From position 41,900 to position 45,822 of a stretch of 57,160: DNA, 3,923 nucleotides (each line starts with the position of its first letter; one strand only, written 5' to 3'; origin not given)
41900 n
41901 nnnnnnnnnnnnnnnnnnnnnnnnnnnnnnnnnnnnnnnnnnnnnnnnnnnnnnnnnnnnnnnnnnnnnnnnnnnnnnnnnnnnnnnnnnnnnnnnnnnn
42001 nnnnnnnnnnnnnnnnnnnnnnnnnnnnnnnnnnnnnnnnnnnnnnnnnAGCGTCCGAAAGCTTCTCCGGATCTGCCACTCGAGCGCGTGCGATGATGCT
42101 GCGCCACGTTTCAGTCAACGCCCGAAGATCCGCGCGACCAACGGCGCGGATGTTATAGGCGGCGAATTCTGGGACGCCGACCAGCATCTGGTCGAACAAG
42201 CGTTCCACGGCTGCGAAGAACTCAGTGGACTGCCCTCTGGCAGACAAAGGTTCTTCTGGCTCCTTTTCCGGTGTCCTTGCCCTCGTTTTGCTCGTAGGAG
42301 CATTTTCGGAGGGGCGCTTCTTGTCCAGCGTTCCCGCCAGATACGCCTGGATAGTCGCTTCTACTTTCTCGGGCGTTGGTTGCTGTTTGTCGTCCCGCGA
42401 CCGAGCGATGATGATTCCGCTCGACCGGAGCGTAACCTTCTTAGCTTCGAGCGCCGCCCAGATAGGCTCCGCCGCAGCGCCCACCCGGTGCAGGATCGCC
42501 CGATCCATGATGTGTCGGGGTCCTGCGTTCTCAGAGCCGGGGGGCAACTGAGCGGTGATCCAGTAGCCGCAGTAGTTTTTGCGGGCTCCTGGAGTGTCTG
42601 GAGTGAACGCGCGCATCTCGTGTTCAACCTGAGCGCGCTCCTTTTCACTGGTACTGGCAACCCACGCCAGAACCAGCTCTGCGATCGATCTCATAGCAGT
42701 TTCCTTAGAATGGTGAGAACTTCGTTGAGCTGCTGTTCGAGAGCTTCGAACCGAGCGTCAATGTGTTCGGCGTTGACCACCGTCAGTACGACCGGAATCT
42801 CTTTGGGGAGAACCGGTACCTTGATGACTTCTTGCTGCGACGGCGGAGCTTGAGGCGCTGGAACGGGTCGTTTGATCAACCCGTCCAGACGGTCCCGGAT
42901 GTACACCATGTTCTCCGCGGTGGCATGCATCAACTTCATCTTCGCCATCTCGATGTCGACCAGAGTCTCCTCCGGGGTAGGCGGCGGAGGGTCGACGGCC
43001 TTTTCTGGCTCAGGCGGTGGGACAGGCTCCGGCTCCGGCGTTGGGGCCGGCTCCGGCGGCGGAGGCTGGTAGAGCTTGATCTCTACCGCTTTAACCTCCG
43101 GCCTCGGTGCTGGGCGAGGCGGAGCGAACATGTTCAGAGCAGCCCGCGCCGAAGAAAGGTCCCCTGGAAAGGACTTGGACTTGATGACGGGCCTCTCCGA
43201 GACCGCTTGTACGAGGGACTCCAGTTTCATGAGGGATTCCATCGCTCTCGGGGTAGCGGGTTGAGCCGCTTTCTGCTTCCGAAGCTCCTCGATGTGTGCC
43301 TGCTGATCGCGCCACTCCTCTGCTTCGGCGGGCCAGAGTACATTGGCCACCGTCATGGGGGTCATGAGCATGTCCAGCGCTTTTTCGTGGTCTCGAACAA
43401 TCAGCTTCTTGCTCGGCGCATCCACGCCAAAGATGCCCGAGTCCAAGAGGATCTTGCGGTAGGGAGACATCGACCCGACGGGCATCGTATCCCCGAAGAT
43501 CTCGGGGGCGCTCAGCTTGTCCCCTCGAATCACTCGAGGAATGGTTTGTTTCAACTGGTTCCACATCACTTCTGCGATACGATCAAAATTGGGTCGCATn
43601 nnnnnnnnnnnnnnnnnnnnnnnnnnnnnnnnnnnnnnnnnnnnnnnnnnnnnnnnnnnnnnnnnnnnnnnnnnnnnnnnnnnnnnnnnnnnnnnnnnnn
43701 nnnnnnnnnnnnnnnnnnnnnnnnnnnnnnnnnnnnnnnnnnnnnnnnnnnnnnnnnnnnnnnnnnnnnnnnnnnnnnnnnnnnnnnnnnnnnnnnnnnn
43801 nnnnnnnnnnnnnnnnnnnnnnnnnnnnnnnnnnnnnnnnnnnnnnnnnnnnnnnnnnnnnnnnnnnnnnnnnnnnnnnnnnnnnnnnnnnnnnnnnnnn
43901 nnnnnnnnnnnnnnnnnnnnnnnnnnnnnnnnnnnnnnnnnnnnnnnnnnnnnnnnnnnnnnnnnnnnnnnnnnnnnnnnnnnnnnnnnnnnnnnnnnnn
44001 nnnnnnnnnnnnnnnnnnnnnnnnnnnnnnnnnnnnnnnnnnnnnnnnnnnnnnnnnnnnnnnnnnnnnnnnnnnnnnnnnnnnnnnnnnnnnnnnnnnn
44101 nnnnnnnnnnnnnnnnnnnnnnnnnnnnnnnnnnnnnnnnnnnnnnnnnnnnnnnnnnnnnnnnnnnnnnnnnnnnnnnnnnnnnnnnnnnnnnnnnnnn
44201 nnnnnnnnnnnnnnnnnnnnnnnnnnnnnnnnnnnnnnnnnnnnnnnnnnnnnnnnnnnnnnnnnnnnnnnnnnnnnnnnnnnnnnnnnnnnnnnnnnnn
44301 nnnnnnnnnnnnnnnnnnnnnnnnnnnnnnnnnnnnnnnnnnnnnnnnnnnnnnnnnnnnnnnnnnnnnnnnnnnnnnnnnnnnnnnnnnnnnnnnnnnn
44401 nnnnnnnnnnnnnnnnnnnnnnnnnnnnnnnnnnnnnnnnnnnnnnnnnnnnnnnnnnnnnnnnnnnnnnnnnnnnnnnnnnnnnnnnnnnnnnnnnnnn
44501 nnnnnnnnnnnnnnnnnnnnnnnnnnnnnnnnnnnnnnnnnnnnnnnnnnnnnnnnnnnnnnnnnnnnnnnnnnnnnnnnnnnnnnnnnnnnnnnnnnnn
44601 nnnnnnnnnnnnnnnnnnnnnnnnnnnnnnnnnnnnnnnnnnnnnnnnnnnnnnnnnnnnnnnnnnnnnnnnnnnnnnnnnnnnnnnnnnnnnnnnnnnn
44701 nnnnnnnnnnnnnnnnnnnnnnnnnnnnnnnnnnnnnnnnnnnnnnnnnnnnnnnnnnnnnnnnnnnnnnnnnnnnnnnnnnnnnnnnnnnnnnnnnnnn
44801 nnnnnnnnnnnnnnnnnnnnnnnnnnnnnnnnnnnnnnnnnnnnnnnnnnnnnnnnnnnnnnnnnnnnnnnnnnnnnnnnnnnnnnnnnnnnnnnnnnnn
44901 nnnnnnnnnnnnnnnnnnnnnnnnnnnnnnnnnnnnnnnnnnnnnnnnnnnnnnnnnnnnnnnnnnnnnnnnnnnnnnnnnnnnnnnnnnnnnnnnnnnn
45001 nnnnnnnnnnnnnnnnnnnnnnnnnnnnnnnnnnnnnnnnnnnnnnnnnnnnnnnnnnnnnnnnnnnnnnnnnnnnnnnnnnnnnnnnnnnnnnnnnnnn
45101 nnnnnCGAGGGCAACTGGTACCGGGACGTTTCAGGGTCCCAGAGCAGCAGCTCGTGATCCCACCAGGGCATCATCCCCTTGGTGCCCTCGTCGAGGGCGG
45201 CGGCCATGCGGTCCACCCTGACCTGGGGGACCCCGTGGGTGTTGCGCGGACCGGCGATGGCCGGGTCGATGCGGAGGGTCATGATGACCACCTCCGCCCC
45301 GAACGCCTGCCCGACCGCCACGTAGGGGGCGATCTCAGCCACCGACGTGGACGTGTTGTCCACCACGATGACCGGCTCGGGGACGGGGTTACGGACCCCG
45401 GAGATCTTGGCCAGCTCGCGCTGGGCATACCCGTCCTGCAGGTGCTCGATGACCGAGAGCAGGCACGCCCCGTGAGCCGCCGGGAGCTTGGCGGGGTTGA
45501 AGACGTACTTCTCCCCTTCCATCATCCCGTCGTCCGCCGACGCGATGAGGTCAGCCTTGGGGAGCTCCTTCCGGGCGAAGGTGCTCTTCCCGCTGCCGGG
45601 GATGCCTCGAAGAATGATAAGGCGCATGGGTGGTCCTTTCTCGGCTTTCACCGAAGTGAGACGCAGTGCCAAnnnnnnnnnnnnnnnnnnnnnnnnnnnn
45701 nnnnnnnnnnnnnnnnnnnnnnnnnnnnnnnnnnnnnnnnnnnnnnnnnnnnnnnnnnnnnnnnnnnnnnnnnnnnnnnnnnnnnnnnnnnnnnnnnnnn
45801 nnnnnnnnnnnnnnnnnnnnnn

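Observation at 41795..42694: Phage-encoded J-domain protein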

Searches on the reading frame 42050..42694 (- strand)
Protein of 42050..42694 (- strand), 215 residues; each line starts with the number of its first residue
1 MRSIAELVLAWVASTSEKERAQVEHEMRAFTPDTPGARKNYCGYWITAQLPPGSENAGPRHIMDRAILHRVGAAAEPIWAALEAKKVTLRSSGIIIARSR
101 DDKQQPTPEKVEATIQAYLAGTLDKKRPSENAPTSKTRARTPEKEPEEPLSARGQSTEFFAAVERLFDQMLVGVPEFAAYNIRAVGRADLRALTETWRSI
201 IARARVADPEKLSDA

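Call 37: search_protein_representatives(alignment_id=A3)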
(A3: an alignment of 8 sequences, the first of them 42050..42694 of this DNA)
Query: 8 sequences, 216 profile positions. Proteins with E-value up to 0.001 (for the whole library): 19; up to 1e-10: 2; up to 1e-30: 1. The best 19 are listed.
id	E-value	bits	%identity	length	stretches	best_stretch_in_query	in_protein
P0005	2.5e-109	380.3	-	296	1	1-215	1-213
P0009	3.6e-27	111.7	-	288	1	2-208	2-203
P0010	2.3e-08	50.2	-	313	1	4-206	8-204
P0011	5.1e-08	49.1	-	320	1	4-207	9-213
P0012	1.3e-06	44.5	-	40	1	2-48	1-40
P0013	1.5e-05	41.0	-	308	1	4-124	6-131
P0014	2.3e-05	40.4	-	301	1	5-209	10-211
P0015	6.0e-05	39.1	-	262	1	16-121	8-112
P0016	9.9e-05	38.3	-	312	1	4-210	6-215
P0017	1.1e-04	38.2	-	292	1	1-213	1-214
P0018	1.2e-04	38.1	-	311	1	6-207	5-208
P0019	1.4e-04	37.8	-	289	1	2-104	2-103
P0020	1.7e-04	37.6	-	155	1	4-99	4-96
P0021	2.3e-04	37.2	-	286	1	4-210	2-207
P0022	5.4e-04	35.9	-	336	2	4-96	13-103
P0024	6.8e-04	35.6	-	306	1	6-207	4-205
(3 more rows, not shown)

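Call 40: predict_structure(alignment_id=A3)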
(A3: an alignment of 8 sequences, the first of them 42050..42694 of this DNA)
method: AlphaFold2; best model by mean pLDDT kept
length: 215 residues; sequences in the alignment: 8
mean_pLDDT: 79.9   pTM: 0.54
mean pLDDT of the five models: 79.9, 78.2, 72.3, 63.0, 59.9
residues with pLDDT >= 90: 73; 70-90: 100; 50-70: 20; < 50: 22
segments of 3 or more residues with pLDDT < 50: 129-149
pLDDT, mean of each block of 10 residues (from residue 1): 91 93 93 70 88 79 91 94 92 89 89 93 68 37 41 65 87 85 86 82 77 59
secondary structure, 60 per line:
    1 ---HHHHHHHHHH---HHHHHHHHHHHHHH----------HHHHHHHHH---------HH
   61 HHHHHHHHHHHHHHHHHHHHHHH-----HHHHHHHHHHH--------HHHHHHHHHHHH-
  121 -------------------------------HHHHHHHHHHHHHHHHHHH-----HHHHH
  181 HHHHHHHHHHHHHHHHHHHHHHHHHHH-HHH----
elements in order: H4-13 H17-30 H41-49 H59-83 H89-99 H108-119 H152-170 H176-207

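Call 53: find_encoding_contigs(protein=P0009, flank=10000, max_places=2)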
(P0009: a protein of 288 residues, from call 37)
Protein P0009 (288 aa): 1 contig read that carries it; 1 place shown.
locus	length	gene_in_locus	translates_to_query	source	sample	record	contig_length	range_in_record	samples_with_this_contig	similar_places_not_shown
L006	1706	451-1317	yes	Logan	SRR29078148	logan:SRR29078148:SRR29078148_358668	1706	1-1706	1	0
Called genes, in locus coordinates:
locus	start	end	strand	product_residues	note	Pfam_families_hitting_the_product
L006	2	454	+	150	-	?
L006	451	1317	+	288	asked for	-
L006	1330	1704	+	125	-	?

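Call 54: fold_search(model_id=the predicted structure, library=viral)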
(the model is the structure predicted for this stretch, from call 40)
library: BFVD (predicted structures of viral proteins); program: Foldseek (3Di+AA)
matches with E <= 10: 126; with E <= 0.001: 0
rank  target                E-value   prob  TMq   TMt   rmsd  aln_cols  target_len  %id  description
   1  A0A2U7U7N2            3.1e-01  0.28  0.25  0.11  22.2       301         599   14  Uncharacterized protein [Pandoravirus quercus]
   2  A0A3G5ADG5            9.9e-01  0.10  0.17  0.15  21.5       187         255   11  Uncharacterized protein [Hyperionvirus sp.]
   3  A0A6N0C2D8            9.9e-01  0.08  0.16  0.17  23.9       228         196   11  Uncharacterized protein [Spodoptera exigua multiple nucleopolyhedrovirus]
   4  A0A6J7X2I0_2          1.2e+00  0.07  0.15  0.05  28.6       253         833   12  Uncharacterized protein [uncultured Caudovirales phage]
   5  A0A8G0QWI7            1.4e+00  0.06  0.12  0.12  20.1       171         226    9  Putative ORF3 protein [Giant panda associated gemycircularvirus]
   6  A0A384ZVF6            1.4e+00  0.05  0.15  0.12  23.8       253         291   17  (no name in the UniProt tables at hand)
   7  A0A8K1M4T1            1.4e+00  0.04  0.13  0.09  20.7       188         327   11  Replication-associated protein [Giant panda associated genomovirus]
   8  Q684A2                1.6e+00  0.09  0.14  0.23  14.3       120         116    8  (no name in the UniProt tables at hand)
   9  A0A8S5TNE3            1.6e+00  0.08  0.14  0.18  22.3       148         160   16  Sporulation initiation factor Spo0A C terminal [Podoviridae sp. ct90d35]
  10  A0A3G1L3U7            1.6e+00  0.08  0.16  0.08  15.5       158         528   13  Virion structural protein [Synechococcus phage S-CBWM1]
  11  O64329                1.7e+00  0.08  0.19  0.17  17.6       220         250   17  Tail assembly protein GT [Escherichia phage N15]
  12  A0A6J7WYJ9            1.7e+00  0.06  0.14  0.07  21.3       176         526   16  Uncharacterized protein [uncultured Caudovirales phage]
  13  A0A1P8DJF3            1.9e+00  0.25  0.29  0.26  10.4       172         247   10  (no name in the UniProt tables at hand)
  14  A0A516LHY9            1.9e+00  0.09  0.16  0.24  15.0       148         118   10  (no name in the UniProt tables at hand)
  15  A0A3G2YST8            2.0e+00  0.07  0.17  0.17  27.0       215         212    8  Putative ORF3 protein [Genomoviridae sp.]
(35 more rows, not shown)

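Call 55: find_encoding_contigs(protein=P0011, flank=8000, max_places=2)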
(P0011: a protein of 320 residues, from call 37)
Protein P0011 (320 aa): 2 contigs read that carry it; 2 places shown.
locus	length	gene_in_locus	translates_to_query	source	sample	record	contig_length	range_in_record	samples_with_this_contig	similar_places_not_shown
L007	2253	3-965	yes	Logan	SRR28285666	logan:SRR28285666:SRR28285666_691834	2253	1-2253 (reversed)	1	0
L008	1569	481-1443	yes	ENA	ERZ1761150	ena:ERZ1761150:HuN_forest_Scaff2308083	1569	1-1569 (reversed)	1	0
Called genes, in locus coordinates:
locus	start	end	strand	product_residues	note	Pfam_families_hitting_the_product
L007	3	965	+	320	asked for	?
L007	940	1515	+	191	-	-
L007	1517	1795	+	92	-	PF02954:HTH_8 (weak)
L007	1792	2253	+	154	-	?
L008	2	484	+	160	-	?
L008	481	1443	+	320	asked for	-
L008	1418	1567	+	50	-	?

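Call 56: find_encoding_contigs(protein=P0016, flank=8000, max_places=2)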
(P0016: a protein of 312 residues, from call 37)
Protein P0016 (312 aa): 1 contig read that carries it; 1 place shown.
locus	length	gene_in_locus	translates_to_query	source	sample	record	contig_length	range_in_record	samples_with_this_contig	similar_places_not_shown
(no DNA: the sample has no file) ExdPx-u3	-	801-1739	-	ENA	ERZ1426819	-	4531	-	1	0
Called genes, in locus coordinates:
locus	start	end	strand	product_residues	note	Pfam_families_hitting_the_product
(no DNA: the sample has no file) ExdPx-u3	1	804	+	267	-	?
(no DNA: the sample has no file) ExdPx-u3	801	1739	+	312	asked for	-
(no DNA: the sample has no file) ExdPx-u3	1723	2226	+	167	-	-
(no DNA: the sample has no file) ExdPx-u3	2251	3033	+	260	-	-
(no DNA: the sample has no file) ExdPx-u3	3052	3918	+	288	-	PF02086:MethyltransfD12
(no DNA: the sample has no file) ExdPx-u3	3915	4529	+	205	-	?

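Call 57: find_encoding_contigs(protein=P0024, flank=8000, max_places=2)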
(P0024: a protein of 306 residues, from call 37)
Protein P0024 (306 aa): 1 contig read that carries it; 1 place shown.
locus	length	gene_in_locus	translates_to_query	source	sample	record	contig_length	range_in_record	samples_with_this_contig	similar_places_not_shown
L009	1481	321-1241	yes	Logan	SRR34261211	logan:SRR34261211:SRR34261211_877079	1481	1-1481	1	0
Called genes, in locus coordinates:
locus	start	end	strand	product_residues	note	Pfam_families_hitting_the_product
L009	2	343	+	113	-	?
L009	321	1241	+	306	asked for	-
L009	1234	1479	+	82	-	?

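Call 59: search_dna_similar(query=P0022, collection=phages, mode=protein, max_evalue=0.01, max_rows=15)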
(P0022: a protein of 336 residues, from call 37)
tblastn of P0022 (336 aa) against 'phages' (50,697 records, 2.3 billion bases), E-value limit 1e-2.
No match.

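Call 60: search_dna_similar(query=P0016, collection=phages, mode=protein, max_evalue=0.01, max_rows=15)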
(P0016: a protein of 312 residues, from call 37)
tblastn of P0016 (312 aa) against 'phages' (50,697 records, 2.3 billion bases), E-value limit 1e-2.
No match.

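Call 67: find_related_loci(query=A7, collection=viral_contigs, flank=10000)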
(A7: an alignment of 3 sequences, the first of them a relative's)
Query A7 (301 aa) in viral_contigs; peptide patterns used: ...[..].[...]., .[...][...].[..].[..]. (x = any residue, [..] = any of these).
94 stretches matched a pattern, but none encodes a relative of the query by tblastn (E <= 1e-3).

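Call 68: find_related_loci(query=A7, collection=genome_contigs, flank=10000)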
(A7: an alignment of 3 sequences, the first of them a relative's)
Query A7 (301 aa) in genome_contigs; peptide patterns used: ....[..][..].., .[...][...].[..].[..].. (x = any residue, [..] = any of these).
211 stretches matched a pattern, but none encodes a relative of the query by tblastn (E <= 1e-3).

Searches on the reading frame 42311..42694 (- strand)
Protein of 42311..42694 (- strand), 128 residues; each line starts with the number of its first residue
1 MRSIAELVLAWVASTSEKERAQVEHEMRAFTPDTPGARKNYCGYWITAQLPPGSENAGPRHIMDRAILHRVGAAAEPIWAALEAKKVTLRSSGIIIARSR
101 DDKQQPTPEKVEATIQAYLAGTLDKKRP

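Call 46: search_solved_structures(query=A5, max_evalue=10, show_alignments=3)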
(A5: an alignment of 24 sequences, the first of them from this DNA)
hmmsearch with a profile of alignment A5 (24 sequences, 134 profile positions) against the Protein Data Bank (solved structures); distinct sequences matched with E-value up to 10: 2.
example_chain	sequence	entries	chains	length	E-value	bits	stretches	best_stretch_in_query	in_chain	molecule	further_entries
6he5_1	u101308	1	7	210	0.79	13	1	37-71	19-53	Proteasome subunit beta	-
1j2q_H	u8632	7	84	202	0.82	13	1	37-71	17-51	Proteasome beta subunit | Proteasome subunit beta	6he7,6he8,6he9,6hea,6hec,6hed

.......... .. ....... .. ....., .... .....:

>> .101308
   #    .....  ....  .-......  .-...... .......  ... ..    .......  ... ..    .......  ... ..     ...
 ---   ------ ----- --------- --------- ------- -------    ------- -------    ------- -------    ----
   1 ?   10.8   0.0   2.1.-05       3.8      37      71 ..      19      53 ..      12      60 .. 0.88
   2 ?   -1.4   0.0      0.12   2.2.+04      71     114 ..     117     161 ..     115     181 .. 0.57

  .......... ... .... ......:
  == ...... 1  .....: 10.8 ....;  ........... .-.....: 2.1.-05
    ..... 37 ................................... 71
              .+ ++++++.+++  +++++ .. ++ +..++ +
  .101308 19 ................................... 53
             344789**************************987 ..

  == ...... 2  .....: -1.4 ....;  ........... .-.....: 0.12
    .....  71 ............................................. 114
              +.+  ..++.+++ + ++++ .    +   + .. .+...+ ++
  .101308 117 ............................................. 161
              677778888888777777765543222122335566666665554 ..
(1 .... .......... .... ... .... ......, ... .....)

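Call 49: find_homologous_proteins(query=A5, max_evalue=0.001)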
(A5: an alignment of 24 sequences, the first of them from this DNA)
Query A5 (24 sequences): 3565 candidates shared short words with the query, none scored E <= 0.001.

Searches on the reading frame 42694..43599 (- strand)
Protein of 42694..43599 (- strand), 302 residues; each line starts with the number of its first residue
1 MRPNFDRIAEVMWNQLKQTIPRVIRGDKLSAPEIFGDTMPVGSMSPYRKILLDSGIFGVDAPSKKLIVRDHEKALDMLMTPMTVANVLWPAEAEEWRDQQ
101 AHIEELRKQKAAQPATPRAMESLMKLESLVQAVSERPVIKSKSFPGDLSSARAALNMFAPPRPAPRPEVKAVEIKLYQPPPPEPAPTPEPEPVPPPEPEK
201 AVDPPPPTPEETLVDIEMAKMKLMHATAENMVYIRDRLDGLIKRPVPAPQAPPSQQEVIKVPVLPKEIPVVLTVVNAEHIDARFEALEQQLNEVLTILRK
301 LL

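Call 14: search_protein_families(library=phrogs, proteins=[window:42694-43599:-], max_evalue=0.01)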
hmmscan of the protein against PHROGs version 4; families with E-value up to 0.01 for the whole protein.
window:42694-43599:- (302 aa): 0 families

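Call 15: search_protein_families(library=pfam, proteins=[window:42694-43599:-], max_evalue=0.01)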
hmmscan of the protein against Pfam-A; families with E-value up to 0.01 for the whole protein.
window:42694-43599:- (302 aa): 0 families

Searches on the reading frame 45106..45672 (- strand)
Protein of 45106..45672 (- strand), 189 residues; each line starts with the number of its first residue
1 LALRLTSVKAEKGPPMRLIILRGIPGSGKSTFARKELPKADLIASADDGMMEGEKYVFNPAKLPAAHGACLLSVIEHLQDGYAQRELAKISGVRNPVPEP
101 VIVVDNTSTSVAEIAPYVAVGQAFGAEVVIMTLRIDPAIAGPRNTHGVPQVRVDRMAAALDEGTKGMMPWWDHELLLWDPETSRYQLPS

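Call 14: search_protein_families(library=phrogs, proteins=[window:45106-45672:-], max_evalue=0.01)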
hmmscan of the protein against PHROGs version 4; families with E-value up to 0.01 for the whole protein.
window:45106-45672:- (189 aa): 3 families
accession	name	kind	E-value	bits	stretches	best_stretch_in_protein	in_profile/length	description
phrog_2071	-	other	2.4e-21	77.8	2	16-81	16-82/282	ATPase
phrog_505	-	other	0.00013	22.5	1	16-40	2-26/295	polynucleotide kinase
phrog_6931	-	unknown function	0.0016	18.7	1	17-58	186-224/343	-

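Call 15: search_protein_families(library=pfam, proteins=[window:45106-45672:-], max_evalue=0.01)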
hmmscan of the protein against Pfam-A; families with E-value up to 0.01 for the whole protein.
window:45106-45672:- (189 aa): 2 families
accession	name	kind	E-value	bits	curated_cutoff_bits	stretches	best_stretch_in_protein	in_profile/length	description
PF13671.12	AAA_33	-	6.9e-09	36.6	27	1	18-144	1-115/143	AAA domain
PF08433.16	KTI12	-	0.0094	15.9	22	0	16-35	1-20/271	Chromatin associated protein KTI12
